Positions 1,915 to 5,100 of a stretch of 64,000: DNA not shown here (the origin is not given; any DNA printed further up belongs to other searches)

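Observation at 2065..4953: Copper radical oxidase with a complete second Kelch propeller nested inside the catalytic propeller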

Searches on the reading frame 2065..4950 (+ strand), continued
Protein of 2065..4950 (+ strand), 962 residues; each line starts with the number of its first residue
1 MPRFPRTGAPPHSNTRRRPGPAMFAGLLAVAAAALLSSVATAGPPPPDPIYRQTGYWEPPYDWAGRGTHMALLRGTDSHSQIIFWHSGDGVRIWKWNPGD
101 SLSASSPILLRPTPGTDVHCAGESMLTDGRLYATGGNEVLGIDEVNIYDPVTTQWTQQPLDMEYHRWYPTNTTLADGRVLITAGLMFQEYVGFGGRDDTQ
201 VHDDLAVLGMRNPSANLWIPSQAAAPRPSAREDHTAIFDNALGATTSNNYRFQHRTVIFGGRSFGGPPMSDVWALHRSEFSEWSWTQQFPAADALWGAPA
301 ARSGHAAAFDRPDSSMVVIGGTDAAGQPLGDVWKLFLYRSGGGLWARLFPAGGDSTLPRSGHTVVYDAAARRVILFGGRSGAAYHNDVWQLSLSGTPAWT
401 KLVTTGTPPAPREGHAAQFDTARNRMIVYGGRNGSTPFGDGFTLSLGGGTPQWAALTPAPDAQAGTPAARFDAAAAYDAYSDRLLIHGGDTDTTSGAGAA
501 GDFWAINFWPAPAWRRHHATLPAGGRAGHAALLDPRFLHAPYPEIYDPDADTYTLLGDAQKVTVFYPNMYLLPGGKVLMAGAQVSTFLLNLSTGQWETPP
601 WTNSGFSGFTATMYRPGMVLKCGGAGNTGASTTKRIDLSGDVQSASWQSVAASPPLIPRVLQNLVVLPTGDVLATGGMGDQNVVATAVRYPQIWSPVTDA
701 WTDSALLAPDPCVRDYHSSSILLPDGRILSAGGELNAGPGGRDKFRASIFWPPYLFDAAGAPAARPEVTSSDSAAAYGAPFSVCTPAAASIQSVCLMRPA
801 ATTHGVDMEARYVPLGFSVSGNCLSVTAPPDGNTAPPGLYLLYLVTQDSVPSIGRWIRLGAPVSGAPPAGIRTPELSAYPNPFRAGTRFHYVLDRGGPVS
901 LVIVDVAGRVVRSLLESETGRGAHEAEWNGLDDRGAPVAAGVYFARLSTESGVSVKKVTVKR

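Call 21: search_protein_representatives(protein=window:2065-4950:+)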
Query: 962 residues. Proteins with E-value up to 0.001 (for the whole library): 129509; up to 1e-10: 22182; up to 1e-30: 5122. The best 150 are listed.
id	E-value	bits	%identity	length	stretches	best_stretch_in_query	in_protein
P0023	8.3e-276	934.4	48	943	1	31-956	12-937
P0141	2.2e-238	810.5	45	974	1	15-961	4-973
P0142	8.1e-235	798.7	44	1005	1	12-959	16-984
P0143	2.1e-201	688.1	44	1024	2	33-507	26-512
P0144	1.8e-184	632.0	43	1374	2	27-864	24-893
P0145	1.6e-182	625.6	42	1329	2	13-870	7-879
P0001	6.9e-181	620.2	55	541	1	426-961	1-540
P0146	1.4e-166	572.8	43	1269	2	73-861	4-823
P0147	3.0e-166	571.7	40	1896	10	298-466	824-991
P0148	5.8e-163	560.8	44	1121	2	52-864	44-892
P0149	6.3e-163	560.7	42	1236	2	119-864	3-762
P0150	7.0e-163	560.6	43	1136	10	358-514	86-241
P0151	3.5e-161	555.0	42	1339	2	30-887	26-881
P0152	1.3e-160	553.1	40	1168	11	298-431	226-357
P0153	1.9e-153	529.3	43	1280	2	52-868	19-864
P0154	2.6e-153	528.9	40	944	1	28-955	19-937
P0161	4.0e-145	501.8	39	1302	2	23-864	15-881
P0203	8.2e-119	414.7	40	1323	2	61-868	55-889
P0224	2.7e-113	396.4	36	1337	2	32-867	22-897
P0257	1.5e-108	380.7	39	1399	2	55-864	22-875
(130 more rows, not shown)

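Call 57: search_protein_families(library=pfam, proteins=[P0144, P0151, P0148, P0161, P0203, P0224, P0257], max_evalue=0.01)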
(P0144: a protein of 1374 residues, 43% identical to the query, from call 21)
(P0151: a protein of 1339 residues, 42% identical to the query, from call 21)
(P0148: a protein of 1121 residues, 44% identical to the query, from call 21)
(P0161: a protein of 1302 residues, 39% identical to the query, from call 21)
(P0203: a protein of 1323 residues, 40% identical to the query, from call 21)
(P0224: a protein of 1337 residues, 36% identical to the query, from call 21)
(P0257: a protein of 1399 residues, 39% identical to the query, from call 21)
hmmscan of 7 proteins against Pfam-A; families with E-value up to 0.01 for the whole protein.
P0144 (1374 aa): 11 families
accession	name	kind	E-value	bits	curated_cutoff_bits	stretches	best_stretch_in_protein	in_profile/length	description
PF24681.1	Kelch_KLHDC2_KLHL20_DRC7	-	1.7e-43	149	50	3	356-469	35-141/221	KLHDC2/KLHL20/DRC7 Kelch-repeats domain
PF24981.1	Beta-prop_ATRN-LZTR1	-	6.7e-31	108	50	2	266-509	47-279/289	Attractin/LZTR1 beta-propeller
PF13854.13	Kelch_HCF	-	5.7e-20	72.3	113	2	341-455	155-263/345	Host cell factor, Kelch-repeats domain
PF09118.17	GO-like_E_set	-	2.5e-18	66.6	25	1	794-888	1-100/100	Galactose oxidase-like, Early set domain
PF13415.12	Kelch_3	-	2.7e-16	59.7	22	2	328-380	4-48/48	Galactose oxidase, central domain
PF07250.17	Glyoxal_oxid_N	-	9.6e-15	54.9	37.5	1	124-198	65-137/243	Glyoxal oxidase N-terminus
PF13418.12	Kelch_4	-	2e-13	50.5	21.6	0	489-526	1-34/49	Galactose oxidase, central domain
PF13964.12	Kelch_6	-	5.1e-11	42.6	25.3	0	127-178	2-50/50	Kelch motif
PF13229.12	Beta_helix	-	1.9e-10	41.1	25.9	1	974-1132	2-150/158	Right handed beta helix region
PF13860.13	FlgD_ig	-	1.3e-05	25.5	27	1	1340-1374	24-58/79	FlgD Ig-like domain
PF07646.21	Kelch_2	-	0.0012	19.1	21.3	0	441-475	11-45/48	Kelch motif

P0151 (1339 aa): 11 families
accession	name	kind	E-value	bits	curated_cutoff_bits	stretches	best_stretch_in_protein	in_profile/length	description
PF24681.1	Kelch_KLHDC2_KLHL20_DRC7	-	1.2e-52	178.8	50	4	253-474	8-213/221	KLHDC2/KLHL20/DRC7 Kelch-repeats domain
PF24981.1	Beta-prop_ATRN-LZTR1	-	2.3e-32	112.9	50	2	197-373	4-170/289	Attractin/LZTR1 beta-propeller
PF13415.12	Kelch_3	-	6.4e-25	87.2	22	3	253-303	1-45/48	Galactose oxidase, central domain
PF09118.17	GO-like_E_set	-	9.5e-25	87.2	25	1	758-856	1-100/100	Galactose oxidase-like, Early set domain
PF13854.13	Kelch_HCF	-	1.1e-16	61.5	113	2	212-318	165-258/345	Host cell factor, Kelch-repeats domain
PF13229.12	Beta_helix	-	8.6e-15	55.2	25.9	1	956-1116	2-149/158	Right handed beta helix region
PF07250.17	Glyoxal_oxid_N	-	1.8e-11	44.2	37.5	1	119-190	65-137/243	Glyoxal oxidase N-terminus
PF13964.12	Kelch_6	-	1.2e-10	41.4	25.3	0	122-161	2-41/50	Kelch motif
PF13418.12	Kelch_4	-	6.4e-10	39.3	21.6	1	425-452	16-43/49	Galactose oxidase, central domain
PF01344.31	Kelch_1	-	8.3e-10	38.4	20.1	0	423-452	13-41/46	Kelch motif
PF13860.13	FlgD_ig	-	0.00015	22.1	27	1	1262-1324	12-74/79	FlgD Ig-like domain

P0148 (1121 aa): 12 families
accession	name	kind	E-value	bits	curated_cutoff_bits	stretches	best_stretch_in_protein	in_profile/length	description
PF24681.1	Kelch_KLHDC2_KLHL20_DRC7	-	7.1e-47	160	50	3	285-417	46-160/221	KLHDC2/KLHL20/DRC7 Kelch-repeats domain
PF13415.12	Kelch_3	-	1.5e-32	111.5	22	4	305-355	5-48/48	Galactose oxidase, central domain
PF24981.1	Beta-prop_ATRN-LZTR1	-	1.3e-28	100.5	50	2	190-388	1-187/289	Attractin/LZTR1 beta-propeller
PF13418.12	Kelch_4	-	1.2e-24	86.4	21.6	2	289-344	1-48/49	Galactose oxidase, central domain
PF09118.17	GO-like_E_set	-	2.2e-20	73.2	25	1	791-886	1-99/100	Galactose oxidase-like, Early set domain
PF13854.13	Kelch_HCF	-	1.6e-13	51.1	113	1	185-379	74-264/345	Host cell factor, Kelch-repeats domain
PF07250.17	Glyoxal_oxid_N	-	3e-13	50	37.5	1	109-187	60-138/243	Glyoxal oxidase N-terminus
PF13964.12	Kelch_6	-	1.5e-11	44.3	25.3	0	289-323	1-33/50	Kelch motif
PF01344.31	Kelch_1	-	8.2e-07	28.9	20.1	0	436-454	13-31/46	Kelch motif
PF13860.13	FlgD_ig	-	3.6e-06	27.3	27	1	1051-1105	18-72/79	FlgD Ig-like domain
PF18962.6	Por_Secre_tail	-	0.0017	19.1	27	1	1036-1118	3-75/75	Secretion system C-terminal sorting domain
PF07646.21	Kelch_2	-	0.0032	17.8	21.3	0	122-140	7-25/48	Kelch motif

P0161 (1302 aa): 11 families
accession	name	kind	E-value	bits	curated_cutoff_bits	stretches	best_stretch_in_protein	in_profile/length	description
PF24681.1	Kelch_KLHDC2_KLHL20_DRC7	-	2.9e-42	144.9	50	3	346-511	36-186/221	KLHDC2/KLHL20/DRC7 Kelch-repeats domain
PF09118.17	GO-like_E_set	-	8.9e-23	80.9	25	1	778-876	1-100/100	Galactose oxidase-like, Early set domain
PF24981.1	Beta-prop_ATRN-LZTR1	-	4.3e-22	79.1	50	1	285-503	26-227/289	Attractin/LZTR1 beta-propeller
PF13418.12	Kelch_4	-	8.3e-22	77.3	21.6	2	302-353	1-46/49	Galactose oxidase, central domain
PF13415.12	Kelch_3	-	3.4e-18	65.8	22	2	316-369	1-48/48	Galactose oxidase, central domain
PF13854.13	Kelch_HCF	-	5.9e-14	52.5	113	2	299-385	181-260/345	Host cell factor, Kelch-repeats domain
PF13964.12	Kelch_6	-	1.5e-13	50.6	25.3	1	116-152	3-40/50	Kelch motif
PF07250.17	Glyoxal_oxid_N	-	2.4e-08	33.9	37.5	1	111-184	64-137/243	Glyoxal oxidase N-terminus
PF01344.31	Kelch_1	-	9.6e-07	28.6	20.1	0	313-339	8-33/46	Kelch motif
PF00041.27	fn3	-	3.1e-06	27.7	25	1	893-980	5-73/84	Fibronectin type III domain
PF13860.13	FlgD_ig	-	5.3e-05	23.6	27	1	1227-1289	12-75/79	FlgD Ig-like domain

P0203 (1323 aa): 12 families
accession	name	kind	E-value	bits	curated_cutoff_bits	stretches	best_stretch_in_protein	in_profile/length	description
PF24681.1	Kelch_KLHDC2_KLHL20_DRC7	-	9.4e-39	133.4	50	3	244-421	9-163/221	KLHDC2/KLHL20/DRC7 Kelch-repeats domain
PF13415.12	Kelch_3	-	2.1e-25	88.8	22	1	370-416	2-44/48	Galactose oxidase, central domain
PF09118.17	GO-like_E_set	-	4.7e-21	75.4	25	1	788-878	15-100/100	Galactose oxidase-like, Early set domain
PF24981.1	Beta-prop_ATRN-LZTR1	-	1.2e-19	71.1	50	1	277-440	20-168/289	Attractin/LZTR1 beta-propeller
PF13418.12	Kelch_4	-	3e-19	69.1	21.6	1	356-400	2-42/49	Galactose oxidase, central domain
PF13854.13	Kelch_HCF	-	7e-14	52.3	113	3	331-419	157-247/345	Host cell factor, Kelch-repeats domain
PF13964.12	Kelch_6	-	1.3e-10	41.3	25.3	0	356-400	2-41/50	Kelch motif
PF13860.13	FlgD_ig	-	1.8e-09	37.9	27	1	1246-1309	11-75/79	FlgD Ig-like domain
PF07250.17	Glyoxal_oxid_N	-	4.9e-09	36.2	37.5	0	118-192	66-140/243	Glyoxal oxidase N-terminus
PF07646.21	Kelch_2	-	6.7e-07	29.4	21.3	1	369-400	11-42/48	Kelch motif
PF01344.31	Kelch_1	-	0.00097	19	20.1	0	370-400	12-40/46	Kelch motif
PF18962.6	Por_Secre_tail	-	0.0042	17.8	27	0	1240-1320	3-75/75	Secretion system C-terminal sorting domain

P0224 (1337 aa): 11 families
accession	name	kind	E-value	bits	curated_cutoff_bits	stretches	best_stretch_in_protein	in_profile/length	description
PF24681.1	Kelch_KLHDC2_KLHL20_DRC7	-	8.3e-44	149.9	50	3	212-373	35-172/221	KLHDC2/KLHL20/DRC7 Kelch-repeats domain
PF09118.17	GO-like_E_set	-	3.2e-22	79.2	25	1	790-889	2-100/100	Galactose oxidase-like, Early set domain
PF24981.1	Beta-prop_ATRN-LZTR1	-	1.4e-19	70.9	50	2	252-387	2-128/289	Attractin/LZTR1 beta-propeller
PF13415.12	Kelch_3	-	1.5e-14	54.2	22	2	250-301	3-47/48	Galactose oxidase, central domain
PF13964.12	Kelch_6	-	1.7e-11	44.1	25.3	0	295-326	3-33/50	Kelch motif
PF13854.13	Kelch_HCF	-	8.3e-09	35.6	113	1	213-314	170-258/345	Host cell factor, Kelch-repeats domain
PF13418.12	Kelch_4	-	1e-07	32.2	21.6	1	294-328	2-36/49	Galactose oxidase, central domain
PF01344.31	Kelch_1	-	2.2e-07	30.7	20.1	0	305-328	11-34/46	Kelch motif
PF07250.17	Glyoxal_oxid_N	-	3.2e-07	30.3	37.5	0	110-180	65-136/243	Glyoxal oxidase N-terminus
PF13860.13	FlgD_ig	-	3.5e-06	27.3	27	1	1260-1319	8-70/79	FlgD Ig-like domain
PF07646.21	Kelch_2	-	0.0046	17.3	21.3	0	118-153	7-43/48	Kelch motif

P0257 (1399 aa): 9 families
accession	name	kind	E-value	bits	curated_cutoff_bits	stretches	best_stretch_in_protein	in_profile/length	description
PF24681.1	Kelch_KLHDC2_KLHL20_DRC7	-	4.5e-38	131.2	50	4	275-428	44-182/221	KLHDC2/KLHL20/DRC7 Kelch-repeats domain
PF09118.17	GO-like_E_set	-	6.3e-23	81.4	25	1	768-869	1-99/100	Galactose oxidase-like, Early set domain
PF24981.1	Beta-prop_ATRN-LZTR1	-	2.6e-22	79.9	50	2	273-419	31-168/289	Attractin/LZTR1 beta-propeller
PF13415.12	Kelch_3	-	2.8e-16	59.6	22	2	473-527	2-47/48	Galactose oxidase, central domain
PF13418.12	Kelch_4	-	3.6e-15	56.1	21.6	1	281-322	1-41/49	Galactose oxidase, central domain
PF01344.31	Kelch_1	-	1.8e-08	34.2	20.1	0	290-327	9-42/46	Kelch motif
PF07250.17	Glyoxal_oxid_N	-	4e-07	30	37.5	1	89-168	59-136/243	Glyoxal oxidase N-terminus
PF13860.13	FlgD_ig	-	8.6e-06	26.1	27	1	1324-1385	12-74/79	FlgD Ig-like domain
PF13964.12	Kelch_6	-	0.00011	22.5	25.3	0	282-323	2-41/50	Kelch motif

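Call 79: predict_structure(alignment_id=A6)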
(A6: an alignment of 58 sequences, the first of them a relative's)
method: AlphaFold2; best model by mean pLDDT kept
length: 944 residues; sequences in the alignment: 58
mean_pLDDT: 89.9   pTM: 0.84
mean pLDDT of the five models: 89.9, 89.1, 88.5, 88.5, 88.0
residues with pLDDT >= 90: 708; 70-90: 152; 50-70: 45; < 50: 39
segments of 3 or more residues with pLDDT < 50: 1-12, 24-35, 255-258, 842-850
pLDDT, mean of each block of 10 residues (from residue 1): 34 51 49 60 95 95 96 94 87 86 94 96 82 96 95 96 97 94 97 90 82 96 92 98 96 58 88 97 98 95 98 87 78 97 92 83 97 97 93 96 97 73 97 97 93 94 96 93 97 84 86 95 92 90 92 92 96 88 90 85 97 88 95 94 95 98 83 96 96 94 97 81 97 96 97 97 98 95 91 96 97 97 98 94 43 71 91 83 96 96 90 97 96 91 90
secondary structure, 60 per line:
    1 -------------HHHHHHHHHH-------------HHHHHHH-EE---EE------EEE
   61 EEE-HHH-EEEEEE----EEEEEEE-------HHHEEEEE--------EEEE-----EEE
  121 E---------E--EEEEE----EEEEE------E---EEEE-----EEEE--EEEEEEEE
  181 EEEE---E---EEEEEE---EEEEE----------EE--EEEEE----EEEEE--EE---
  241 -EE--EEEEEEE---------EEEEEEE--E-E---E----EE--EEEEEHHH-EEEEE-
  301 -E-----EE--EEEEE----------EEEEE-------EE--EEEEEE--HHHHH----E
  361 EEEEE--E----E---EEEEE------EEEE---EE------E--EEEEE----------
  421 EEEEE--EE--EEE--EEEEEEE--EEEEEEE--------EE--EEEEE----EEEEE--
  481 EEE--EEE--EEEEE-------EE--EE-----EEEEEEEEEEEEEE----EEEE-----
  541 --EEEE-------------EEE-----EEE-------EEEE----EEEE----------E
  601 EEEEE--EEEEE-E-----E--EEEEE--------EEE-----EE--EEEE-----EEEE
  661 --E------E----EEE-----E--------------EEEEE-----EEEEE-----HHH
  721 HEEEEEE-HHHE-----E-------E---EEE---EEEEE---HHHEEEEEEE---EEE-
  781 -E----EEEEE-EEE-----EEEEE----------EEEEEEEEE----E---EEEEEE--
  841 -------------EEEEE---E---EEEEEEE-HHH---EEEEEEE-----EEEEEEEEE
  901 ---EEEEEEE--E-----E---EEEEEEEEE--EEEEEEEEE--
elements in order (helices of 4 or more, strands of 3 or more residues): H14-23 H37-43 E58-63 E69-74 E79-85 E96-100 E109-112 E118-121 E134-138 E143-147 E158-161 E167-170 E173-184 E192-197 E201-205 E220-224 E229-233 E246-252 E262-268 E286-290 E295-299 E312-316 E327-331 E343-348 H351-355 E360-365 E377-381 E388-391 E406-410 E421-425 E432-434 E437-443 E446-452 E465-469 E474-478 E481-483 E486-488 E491-495 E514-527 E532-535 E543-546 E560-562 E568-570 E578-581 E586-589 E600-605 E608-612 E623-627 E636-638 E648-651 E657-660 E675-677 E698-702 E708-712 H718-721 E722-727 E750-752 E756-760 E767-773 E777-779 E787-791 E793-795 E801-805 E816-824 E833-838 E854-858 E866-872 E880-886 E892-900 E904-910 E923-931 E934-942
